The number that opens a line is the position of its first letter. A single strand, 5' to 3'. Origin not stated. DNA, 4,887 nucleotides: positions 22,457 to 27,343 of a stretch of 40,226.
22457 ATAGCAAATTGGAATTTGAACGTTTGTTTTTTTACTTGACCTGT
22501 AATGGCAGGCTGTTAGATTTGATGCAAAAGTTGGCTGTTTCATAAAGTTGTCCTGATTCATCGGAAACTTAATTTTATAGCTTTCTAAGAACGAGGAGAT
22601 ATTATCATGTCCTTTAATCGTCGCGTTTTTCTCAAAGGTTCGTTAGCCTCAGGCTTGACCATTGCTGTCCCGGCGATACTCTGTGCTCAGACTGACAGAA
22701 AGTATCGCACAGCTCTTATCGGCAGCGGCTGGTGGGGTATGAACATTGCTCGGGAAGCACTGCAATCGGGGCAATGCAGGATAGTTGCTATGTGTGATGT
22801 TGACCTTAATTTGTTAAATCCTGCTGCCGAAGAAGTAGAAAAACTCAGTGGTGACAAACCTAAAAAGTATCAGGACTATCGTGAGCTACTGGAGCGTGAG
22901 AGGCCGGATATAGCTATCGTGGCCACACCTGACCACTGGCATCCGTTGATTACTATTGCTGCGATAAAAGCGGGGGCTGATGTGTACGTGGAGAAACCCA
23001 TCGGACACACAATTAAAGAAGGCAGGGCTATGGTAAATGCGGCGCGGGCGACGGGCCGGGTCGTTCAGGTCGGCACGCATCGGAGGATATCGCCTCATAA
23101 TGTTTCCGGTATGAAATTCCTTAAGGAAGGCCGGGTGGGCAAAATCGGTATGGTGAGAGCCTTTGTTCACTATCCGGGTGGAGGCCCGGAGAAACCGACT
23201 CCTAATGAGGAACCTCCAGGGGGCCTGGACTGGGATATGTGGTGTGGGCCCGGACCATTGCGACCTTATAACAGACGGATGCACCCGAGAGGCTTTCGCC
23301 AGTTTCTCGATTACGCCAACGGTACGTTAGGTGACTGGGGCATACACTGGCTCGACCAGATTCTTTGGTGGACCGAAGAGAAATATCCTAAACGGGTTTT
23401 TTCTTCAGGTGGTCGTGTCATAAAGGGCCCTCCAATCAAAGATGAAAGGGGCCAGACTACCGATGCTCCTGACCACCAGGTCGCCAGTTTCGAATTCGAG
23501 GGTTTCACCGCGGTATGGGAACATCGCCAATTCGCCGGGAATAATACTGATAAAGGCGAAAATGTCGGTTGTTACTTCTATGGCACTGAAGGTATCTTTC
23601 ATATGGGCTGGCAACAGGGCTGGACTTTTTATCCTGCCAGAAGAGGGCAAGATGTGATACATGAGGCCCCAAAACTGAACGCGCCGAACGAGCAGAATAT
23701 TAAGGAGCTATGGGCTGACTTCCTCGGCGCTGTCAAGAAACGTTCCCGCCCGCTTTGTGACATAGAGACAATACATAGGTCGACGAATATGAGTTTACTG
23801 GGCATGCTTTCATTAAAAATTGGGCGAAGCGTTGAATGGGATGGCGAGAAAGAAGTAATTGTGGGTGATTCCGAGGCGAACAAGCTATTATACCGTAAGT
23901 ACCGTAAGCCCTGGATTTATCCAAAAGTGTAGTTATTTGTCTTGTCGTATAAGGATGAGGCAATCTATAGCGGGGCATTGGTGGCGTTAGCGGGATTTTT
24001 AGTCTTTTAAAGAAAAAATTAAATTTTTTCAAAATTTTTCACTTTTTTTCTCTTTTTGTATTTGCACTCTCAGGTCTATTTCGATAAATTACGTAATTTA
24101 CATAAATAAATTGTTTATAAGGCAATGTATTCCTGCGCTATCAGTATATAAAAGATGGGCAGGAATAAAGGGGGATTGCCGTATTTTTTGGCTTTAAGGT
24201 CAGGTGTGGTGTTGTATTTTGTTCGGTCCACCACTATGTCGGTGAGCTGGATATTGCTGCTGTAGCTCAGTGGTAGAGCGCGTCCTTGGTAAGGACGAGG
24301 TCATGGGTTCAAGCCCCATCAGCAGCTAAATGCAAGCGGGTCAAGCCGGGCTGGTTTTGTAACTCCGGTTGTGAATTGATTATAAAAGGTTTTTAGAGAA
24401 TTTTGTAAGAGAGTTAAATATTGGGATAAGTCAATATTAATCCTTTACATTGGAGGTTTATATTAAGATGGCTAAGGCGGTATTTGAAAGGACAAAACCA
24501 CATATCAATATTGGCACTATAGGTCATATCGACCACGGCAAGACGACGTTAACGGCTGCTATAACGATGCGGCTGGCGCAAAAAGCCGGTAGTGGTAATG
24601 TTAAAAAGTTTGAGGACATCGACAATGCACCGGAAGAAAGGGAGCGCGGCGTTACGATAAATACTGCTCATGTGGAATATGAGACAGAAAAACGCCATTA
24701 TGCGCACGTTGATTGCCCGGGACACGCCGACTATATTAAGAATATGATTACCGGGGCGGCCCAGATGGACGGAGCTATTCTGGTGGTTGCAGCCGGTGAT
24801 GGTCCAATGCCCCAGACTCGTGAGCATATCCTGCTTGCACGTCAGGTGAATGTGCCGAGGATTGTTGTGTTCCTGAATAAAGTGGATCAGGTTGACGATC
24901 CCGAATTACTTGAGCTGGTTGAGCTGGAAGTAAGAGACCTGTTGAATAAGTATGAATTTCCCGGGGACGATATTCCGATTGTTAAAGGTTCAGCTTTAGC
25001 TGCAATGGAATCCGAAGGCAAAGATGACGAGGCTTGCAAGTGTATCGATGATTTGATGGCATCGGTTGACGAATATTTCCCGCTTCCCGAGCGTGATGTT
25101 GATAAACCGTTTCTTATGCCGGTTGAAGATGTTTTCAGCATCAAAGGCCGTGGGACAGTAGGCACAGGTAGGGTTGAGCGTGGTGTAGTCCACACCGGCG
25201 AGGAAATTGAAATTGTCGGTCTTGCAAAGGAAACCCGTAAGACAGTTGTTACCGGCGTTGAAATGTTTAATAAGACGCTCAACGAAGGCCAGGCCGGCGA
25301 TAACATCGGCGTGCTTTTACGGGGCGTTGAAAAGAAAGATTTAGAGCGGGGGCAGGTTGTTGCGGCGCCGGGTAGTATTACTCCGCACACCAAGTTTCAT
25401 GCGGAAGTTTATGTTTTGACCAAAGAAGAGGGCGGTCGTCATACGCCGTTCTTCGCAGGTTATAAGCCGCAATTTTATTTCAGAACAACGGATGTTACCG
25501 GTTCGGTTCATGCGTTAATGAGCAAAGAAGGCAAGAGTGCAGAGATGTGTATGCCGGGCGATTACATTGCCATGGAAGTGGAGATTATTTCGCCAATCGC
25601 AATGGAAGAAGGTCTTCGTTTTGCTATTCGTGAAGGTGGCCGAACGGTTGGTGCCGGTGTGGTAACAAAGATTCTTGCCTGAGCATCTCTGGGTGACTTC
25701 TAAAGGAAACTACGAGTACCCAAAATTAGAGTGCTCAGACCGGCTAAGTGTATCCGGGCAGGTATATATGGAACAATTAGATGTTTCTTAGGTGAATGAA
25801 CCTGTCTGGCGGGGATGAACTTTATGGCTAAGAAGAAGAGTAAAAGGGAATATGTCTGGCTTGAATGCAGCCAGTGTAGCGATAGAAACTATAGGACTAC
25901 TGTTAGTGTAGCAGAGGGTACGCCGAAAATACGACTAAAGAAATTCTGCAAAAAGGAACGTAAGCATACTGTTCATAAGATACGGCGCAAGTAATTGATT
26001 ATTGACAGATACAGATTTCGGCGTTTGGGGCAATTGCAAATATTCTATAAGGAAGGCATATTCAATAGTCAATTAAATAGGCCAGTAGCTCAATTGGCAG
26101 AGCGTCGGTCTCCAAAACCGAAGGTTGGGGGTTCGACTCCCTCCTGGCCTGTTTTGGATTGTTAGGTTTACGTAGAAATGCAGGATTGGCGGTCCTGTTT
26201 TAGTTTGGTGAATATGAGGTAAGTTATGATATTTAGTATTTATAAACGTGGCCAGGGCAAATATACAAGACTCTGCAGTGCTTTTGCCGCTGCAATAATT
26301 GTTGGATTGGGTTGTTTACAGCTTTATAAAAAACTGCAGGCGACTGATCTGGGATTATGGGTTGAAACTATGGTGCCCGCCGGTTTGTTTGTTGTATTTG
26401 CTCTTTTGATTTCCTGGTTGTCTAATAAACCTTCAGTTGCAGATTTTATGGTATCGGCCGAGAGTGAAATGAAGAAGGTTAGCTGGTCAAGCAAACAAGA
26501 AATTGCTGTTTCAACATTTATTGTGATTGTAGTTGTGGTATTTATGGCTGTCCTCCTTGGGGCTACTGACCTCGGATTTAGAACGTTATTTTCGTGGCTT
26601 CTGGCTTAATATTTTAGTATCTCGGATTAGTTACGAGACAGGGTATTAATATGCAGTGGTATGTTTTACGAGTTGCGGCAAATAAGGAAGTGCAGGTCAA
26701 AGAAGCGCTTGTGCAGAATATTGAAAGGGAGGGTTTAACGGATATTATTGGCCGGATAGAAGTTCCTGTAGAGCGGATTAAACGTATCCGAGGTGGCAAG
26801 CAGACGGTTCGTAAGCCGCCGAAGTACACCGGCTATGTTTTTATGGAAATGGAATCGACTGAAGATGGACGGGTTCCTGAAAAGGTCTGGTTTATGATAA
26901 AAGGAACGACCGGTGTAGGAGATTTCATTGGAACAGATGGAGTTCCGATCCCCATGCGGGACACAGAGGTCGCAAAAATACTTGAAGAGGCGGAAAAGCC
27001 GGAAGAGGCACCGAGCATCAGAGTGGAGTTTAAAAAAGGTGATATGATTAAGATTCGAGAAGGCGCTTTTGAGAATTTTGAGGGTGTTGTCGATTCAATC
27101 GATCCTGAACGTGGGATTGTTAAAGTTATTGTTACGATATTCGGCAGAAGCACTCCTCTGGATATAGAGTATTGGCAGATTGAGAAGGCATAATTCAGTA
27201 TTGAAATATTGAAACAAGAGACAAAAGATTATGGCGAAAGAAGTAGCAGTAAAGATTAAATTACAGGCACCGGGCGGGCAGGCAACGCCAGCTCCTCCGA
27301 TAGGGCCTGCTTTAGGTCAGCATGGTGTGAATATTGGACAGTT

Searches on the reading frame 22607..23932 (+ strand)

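Call 10: search_protein_families(library=pfam, proteins=[window:22607-23932:+], max_evalue=0.001)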
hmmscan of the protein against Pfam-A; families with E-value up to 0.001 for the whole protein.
window:22607-23932:+ (441 aa): 3 families
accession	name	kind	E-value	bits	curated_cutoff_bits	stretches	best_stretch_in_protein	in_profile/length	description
PF19051.5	GFO_IDH_MocA_C2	-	2.4e-21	76.8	23.3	2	201-254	46-99/254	Oxidoreductase family, C-terminal alpha/beta domain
PF01408.29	GFO_IDH_MocA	-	1.3e-18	68.3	24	1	34-156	2-119/120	Oxidoreductase family, NAD-binding Rossmann fold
PF22725.1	GFO_IDH_MocA_C3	-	3.8e-11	43.5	27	1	231-331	36-123/124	GFO/IDH/MocA C-terminal domain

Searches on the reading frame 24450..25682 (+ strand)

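Call 10: search_protein_families(library=pfam, proteins=[window:24450-25682:+], max_evalue=0.001)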
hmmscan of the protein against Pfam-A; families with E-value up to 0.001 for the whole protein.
window:24450-25682:+ (410 aa): 5 families
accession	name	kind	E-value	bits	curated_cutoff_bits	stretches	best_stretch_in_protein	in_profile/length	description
PF00009.33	GTP_EFTU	-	8.4e-65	218.3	26.5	1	16-211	1-187/188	Elongation factor Tu GTP binding domain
PF03143.23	GTP_EFTU_D3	-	3.6e-41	140.2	27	1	309-408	1-105/106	Elongation factor Tu C-terminal domain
PF03144.31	GTP_EFTU_D2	-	2e-17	63.8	30.3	1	235-304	1-72/73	Elongation factor Tu domain 2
PF01926.29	MMR_HSR1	-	0.0002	21.9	21.9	1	21-143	2-112/113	50S ribosome-binding GTPase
PF22042.2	EF-G_D2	-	0.0003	21.3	27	0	232-288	13-68/84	Elongation factor G domain 2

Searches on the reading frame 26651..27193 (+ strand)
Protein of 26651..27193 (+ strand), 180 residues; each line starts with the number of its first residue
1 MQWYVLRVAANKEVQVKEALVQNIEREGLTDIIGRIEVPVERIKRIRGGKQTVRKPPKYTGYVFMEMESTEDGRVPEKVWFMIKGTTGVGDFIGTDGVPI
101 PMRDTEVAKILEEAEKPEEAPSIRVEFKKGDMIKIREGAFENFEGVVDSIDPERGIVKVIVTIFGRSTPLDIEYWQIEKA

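Call 10: search_protein_families(library=pfam, proteins=[window:26651-27193:+], max_evalue=0.001)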
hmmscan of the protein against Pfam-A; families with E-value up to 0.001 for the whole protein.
window:26651-27193:+ (180 aa): 2 families
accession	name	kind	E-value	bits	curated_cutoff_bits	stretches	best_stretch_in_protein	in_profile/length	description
PF02357.24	NusG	-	2.9e-20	73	22.2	1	1-111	1-93/93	Transcription termination factor nusG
PF00467.35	KOW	-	9.2e-06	25.7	22.3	1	129-161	1-29/32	KOW motif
